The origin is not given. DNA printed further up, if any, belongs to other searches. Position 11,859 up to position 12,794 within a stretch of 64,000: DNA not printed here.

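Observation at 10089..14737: Composite defense island built on the carcass of a large Type IIG/ISP-like RM gene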

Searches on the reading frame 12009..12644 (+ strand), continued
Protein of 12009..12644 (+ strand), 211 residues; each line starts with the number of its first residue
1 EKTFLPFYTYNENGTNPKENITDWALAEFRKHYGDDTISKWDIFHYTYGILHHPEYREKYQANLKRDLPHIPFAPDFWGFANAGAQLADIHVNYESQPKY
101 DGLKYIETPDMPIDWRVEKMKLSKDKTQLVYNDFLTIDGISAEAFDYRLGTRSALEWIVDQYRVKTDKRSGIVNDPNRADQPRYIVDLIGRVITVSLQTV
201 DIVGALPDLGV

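Call 25: search_protein_families(library=pfam, proteins=[L002:7571-10636:+, L008:8395-9282:+, L008:9297-9992:+], max_evalue=0.01)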
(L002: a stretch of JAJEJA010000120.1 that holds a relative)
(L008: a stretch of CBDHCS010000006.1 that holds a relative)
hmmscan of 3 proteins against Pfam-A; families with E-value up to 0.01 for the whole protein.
L002:7571-10636:+ (1022 aa): 5 families
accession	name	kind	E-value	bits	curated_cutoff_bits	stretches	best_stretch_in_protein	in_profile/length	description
PF18135.7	Type_ISP_C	-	2.9e-106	355.9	25.9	1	656-999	2-342/342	Type ISP C-terminal specificity domain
PF22240.1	ISP_coupler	-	6.4e-19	69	27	1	162-278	4-119/126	Type ISP restriction-modification enzyme, coupler domain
PF02384.22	N6_Mtase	-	8e-12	45.5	20.4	1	287-482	3-162/311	N-6 DNA Methylase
PF07669.17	Eco57I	-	3.1e-06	27.8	25.3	1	419-547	51-167/171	Eco57I restriction-modification methylase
PF20473.4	MmeI_Mtase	-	0.0035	17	27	0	380-485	76-177/259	MmeI, DNA-methyltransferase domain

L008:8395-9282:+ (295 aa): 4 families
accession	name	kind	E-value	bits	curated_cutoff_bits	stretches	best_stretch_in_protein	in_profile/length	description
PF01555.25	N6_N4_Mtase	-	1.3e-39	136.9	26.7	1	72-288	1-220/221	DNA methylase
PF13847.12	Methyltransf_31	-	7.2e-05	22.9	27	0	249-291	3-48/145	Methyltransferase domain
PF08241.18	Methyltransf_11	-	0.0013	19.8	21.2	0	105-122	78-95/95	Methyltransferase domain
PF09445.16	Methyltransf_15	-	0.0032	17.5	22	0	55-91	53-90/165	RNA cap guanine-N2 methyltransferase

L008:9297-9992:+ (231 aa): 0 families

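Call 31: search_protein_families(library=ncbifam, proteins=[L002:7571-10636:+, L004:10912-11943:+], max_evalue=0.01)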
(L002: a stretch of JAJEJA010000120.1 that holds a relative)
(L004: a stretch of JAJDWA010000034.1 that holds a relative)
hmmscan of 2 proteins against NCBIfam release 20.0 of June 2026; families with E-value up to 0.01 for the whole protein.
L002:7571-10636:+ (1022 aa): 1 family
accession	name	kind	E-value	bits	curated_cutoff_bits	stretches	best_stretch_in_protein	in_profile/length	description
TIGR02987.1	met_A_Alw26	exception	5.1e-09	35.4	353.5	1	309-478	3-149/523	Alw26I/Eco31I/Esp3I family type II restriction adenine-specific DNA-methyltransferase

L004:10912-11943:+ (343 aa): 0 families

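Call 39: find_encoding_contigs(protein=P0012, flank=7000, max_places=2)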
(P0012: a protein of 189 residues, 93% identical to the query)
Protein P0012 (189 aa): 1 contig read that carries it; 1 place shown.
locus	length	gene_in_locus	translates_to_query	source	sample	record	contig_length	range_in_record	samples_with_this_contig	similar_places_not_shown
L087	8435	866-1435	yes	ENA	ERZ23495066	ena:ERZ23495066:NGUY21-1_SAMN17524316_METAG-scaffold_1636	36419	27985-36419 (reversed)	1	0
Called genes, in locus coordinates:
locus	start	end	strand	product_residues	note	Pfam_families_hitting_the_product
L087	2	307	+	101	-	?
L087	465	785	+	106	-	-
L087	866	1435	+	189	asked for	PF18135:Type_ISP_C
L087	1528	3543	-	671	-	PF13175:AAA_15, PF13304:AAA_21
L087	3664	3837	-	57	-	-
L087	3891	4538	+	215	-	PF06283:ThuA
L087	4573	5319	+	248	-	-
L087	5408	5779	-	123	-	-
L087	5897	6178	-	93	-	PF02811:PHP (weak)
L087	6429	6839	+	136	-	PF00507:Oxidored_q4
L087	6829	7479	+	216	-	PF01058:Oxidored_q6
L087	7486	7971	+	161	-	PF00329:Complex1_30kDa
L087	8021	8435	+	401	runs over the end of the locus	PF00346:Complex1_49kDa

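Call 40: find_encoding_contigs(protein=P0021, flank=7000, max_places=2)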
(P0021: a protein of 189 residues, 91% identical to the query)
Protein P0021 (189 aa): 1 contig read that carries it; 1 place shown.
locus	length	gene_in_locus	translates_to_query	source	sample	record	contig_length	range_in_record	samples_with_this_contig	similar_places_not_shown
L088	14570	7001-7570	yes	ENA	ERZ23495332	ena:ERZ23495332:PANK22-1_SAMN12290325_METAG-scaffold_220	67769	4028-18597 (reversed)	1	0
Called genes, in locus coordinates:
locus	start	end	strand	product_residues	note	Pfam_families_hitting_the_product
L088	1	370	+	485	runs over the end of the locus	PF00884:Sulfatase, PF01663:Phosphodiest (faint), PF16347:SGSH_C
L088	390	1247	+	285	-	PF05721:PhyH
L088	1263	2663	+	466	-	PF01425:Amidase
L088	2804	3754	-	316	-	PF03088:Str_synth (faint), PF08450:SGL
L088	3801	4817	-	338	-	PF01408:GFO_IDH_MocA, PF22725:GFO_IDH_MocA_C3, PF02894:GFO_IDH_MocA_C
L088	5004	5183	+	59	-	-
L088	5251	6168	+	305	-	PF13847:Methyltransf_31 (faint), PF01555:N6_N4_Mtase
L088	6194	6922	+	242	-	-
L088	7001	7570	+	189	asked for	PF18135:Type_ISP_C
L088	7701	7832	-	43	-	-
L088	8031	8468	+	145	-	-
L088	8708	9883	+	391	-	PF13458:Peripla_BP_6, PF13433:Peripla_BP_5 (weak), PF01094:ANF_receptor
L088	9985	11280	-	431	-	-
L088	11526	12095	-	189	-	-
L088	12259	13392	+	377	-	PF02445:NadA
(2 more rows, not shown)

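Call 41: find_encoding_contigs(protein=P0087, flank=7000, max_places=2)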
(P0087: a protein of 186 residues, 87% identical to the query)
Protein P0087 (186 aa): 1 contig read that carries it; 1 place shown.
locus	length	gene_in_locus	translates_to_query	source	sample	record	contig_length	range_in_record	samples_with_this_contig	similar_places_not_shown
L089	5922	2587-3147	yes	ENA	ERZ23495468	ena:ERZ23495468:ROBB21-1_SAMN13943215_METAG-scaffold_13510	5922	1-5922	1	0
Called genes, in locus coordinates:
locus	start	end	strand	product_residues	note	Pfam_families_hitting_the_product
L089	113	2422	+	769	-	PF22240:ISP_coupler, PF02384:N6_Mtase, PF07669:Eco57I (weak), PF18135:Type_ISP_C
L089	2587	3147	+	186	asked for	PF18135:Type_ISP_C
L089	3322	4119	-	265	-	PF13489:Methyltransf_23, PF13847:Methyltransf_31, PF08241:Methyltransf_11, PF08242:Methyltransf_12, PF13649:Methyltransf_25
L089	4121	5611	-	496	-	PF11013:DUF2851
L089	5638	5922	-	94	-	?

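Call 46: find_encoding_contigs(protein=P0002, flank=10000, max_places=4)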
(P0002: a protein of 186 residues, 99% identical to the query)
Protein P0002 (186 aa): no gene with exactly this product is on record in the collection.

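Call 50: search_protein_families(library=padloc, proteins=[L002:10816-12096:-, L087:1528-3543:-, L053:10863-12296:-, L004:10912-11943:+, L002:7571-10636:+], max_evalue=0.001)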
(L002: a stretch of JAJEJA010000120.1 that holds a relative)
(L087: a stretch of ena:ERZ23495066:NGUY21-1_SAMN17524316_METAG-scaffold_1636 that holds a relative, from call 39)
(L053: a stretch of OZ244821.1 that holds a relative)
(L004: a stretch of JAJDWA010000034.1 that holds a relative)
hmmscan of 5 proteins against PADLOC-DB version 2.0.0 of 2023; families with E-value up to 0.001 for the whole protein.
L002:10816-12096:- (426 aa): 16 families
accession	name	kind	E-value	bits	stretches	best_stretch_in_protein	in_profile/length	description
PDLC01700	Cas12f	-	1.9e-65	219.6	2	89-409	91-452/458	CAS-V-F; effector__SPE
PDLC00933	Cas12u4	-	3.4e-65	218.8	2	86-404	105-460/488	Cas12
PDLC01691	Cas12f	-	1.2e-46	158.2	1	126-382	93-326/332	CAS-V-F; effector__SPE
PDLC01674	Cas12f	-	3.9e-43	146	1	116-385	95-358/389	CAS-V-F; effector__SPE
PDLC01678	Cas12f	-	3.9e-43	146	1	116-385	95-358/389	Cas14c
PDLC01039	Csx1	-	1.8e-41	140.7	1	86-382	50-308/315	found elsewhere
PDLC00931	Cas12u2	-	2.7e-41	140.5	1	88-386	121-429/445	Cas12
PDLC01698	Cas12f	-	3.9e-35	119.9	2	103-303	123-322/411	CAS-V-F; effector__SPE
PDLC01699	Cas12f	-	3.9e-21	73.8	1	169-383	171-390/399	CAS-V-F; effector__SPE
PDLC00932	Cas12u3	-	1e-20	72.5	1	169-383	168-387/398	Cas12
PDLC01690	Cas12f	-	7.9e-14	49.7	1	103-300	104-305/440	CAS-V-F; effector__SPE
PDLC00930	Cas12u1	-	2e-08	31.6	1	259-383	400-528/533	Cas12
PDLC01673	Cas12f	-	4.4e-08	30.5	1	181-382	291-497/507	CAS-V-F; effector__SPE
PDLC01692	Cas12f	-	1.8e-07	28.4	1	261-383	400-527/532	CAS-V-F; effector__SPE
PDLC01677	Cas12f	-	7e-07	26.6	1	159-382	282-497/506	Cas14b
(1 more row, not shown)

L087:1528-3543:- (671 aa): 106 families (the best 25 are shown)
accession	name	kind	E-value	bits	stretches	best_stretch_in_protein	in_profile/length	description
PDLC02358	Old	-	3.6e-19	67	1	376-554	287-466/578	Old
PDLC02979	AriA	-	2e-18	65.3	1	1-417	1-373/373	-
PDLC00075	GajA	-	4.4e-16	56.5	1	340-541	239-429/536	AAA ATPase domain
PDLC02980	AriA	-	1.7e-15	55.8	1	257-418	173-304/304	-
PDLC00091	GajA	-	1.1e-14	52.2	1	375-489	298-413/627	AAA ATPase domain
PDLC00271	PtuA1|PtuA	-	1.8e-14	52.1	1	375-463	280-365/421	AAA ATPase domain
PDLC00067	GajA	-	1.1e-13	48.5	2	366-444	297-374/604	AAA ATPase domain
PDLC02913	ATPase_I-A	-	2e-13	48.3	2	375-459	365-449/508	-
PDLC00096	GajA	-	7.2e-13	46.1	1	376-489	291-408/630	AAA ATPase domain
PDLC04135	mad3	-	1e-12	46.3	1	376-453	286-361/374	mads_3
PDLC00278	PtuA1|PtuA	-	2e-12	45.2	1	375-437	289-351/436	AAA ATPase domain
PDLC02914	ATPase-Toprim_I-B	-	2.6e-12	44.7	2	325-437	162-268/443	-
PDLC00290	PtuA1|PtuA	-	4.6e-12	44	1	365-459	263-357/414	AAA ATPase domain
PDLC00304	PtuA1|PtuA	-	7.7e-12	43.1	2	375-441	290-356/444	AAA ATPase domain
PDLC00299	PtuA1|PtuA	-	7.7e-12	42.9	2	375-437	379-441/535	AAA ATPase domain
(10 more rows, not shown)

L053:10863-12296:- (477 aa): 6 families
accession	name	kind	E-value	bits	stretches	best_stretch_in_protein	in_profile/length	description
PDLC02959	RT-Protease_XI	-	1.4e-19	68.4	1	16-166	345-500/510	single gene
PDLC02960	RT-Protease_XI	-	5e-19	66.6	1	16-172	343-502/506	single gene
PDLC04593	PDC-M35A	-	1e-09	36.5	1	23-108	23-120/216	-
PDLC03855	LmuA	-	5.1e-08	30.6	1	14-151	11-164/425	-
PDLC02159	Avs1b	-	8.3e-05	18.1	1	20-108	17-107/1924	-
PDLC00169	HamA1|HamA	-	0.00095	15.7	0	21-107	27-113/483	DUF1837 domain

L004:10912-11943:+ (343 aa): 3 families
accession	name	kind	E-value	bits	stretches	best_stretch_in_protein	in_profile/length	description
PDLC01495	PD_DExK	-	7.6e-22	75.3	1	13-131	5-123/123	"CAS-I,CAS-II,CAS-III,CAS-IV,CAS-V,CAS-VI; associated"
PDLC00745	Effector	-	9.7e-17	59.4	1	15-169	11-172/244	Endonuclease (NucC)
PDLC01051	NucC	-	8.3e-12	43.3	1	14-133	17-132/243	NucC nuclease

L002:7571-10636:+ (1022 aa): 14 families
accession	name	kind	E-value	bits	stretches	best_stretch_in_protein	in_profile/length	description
PDLC03597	REase_MTase_IIG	-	6.5e-249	827.4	1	162-1022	734-1640/1646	Type IIG restriction enzyme-methyltransferase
PDLC03621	REase_MTase_IIG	-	2.1e-184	613.4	1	13-1017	6-1012/1024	Type IIG restriction enzyme-methyltransferase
PDLC03051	REase_MTase_I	-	1.6e-180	600.3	1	184-1021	741-1588/1591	Type I restriction enzyme-methyltransferase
PDLC03610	REase_MTase_IIG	-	4.5e-72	241.5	2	462-967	538-1032/1096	Type IIG restriction enzyme-methyltransferase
PDLC03631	REase_MTase_IIG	-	5e-50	168.4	1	263-894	260-903/1086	Type IIG restriction enzyme-methyltransferase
PDLC04134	mad2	-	2.5e-20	70.8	1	53-599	27-468/492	mads_2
PDLC03335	MTase_II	-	4.4e-10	36.8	1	290-542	60-281/607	Type II methyltransferase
PDLC02529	PglX|PglXI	-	1.1e-08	31.3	1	245-363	137-249/1189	PglX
PDLC03338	MTase_II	-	1.1e-06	25.7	1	307-541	127-325/604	Type II methyltransferase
PDLC03025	MTase_I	-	1.7e-06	25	1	282-392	136-238/569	Type I methyltransferase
PDLC03313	MTase_II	-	2.9e-06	24.1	1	302-474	15-178/563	Type II methyltransferase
PDLC03226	MTase_II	-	2.5e-05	21.1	1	308-547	15-217/579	Type II methyltransferase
PDLC03348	MTase_II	-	7.6e-05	19.4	1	309-479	220-384/727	Type II methyltransferase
PDLC03035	MTase_I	-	0.00062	16.4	0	290-358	155-211/653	Type I methyltransferase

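Call 69: search_solved_structures(query=L002:7571-10636:+, max_evalue=0.001)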
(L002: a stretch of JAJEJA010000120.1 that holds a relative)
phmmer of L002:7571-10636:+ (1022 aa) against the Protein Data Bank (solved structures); distinct sequences matched with E-value up to 0.001: 4.
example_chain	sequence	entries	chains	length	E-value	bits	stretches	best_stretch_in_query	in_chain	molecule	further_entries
7lo5_A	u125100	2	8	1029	1.8e-198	664.9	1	22-1018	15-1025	Site-specific DNA-methyltransferase (adenine-specific)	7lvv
5ffj_A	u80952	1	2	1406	8.9e-158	530.2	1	178-1022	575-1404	Endonuclease and methylase LlaGI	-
4xqk_A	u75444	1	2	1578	1.2e-143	483.5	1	179-1022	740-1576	LlaBIII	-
3ufb_A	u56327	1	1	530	0.00016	22.9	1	282-393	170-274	Type I restriction-modification system methyltransferase subunit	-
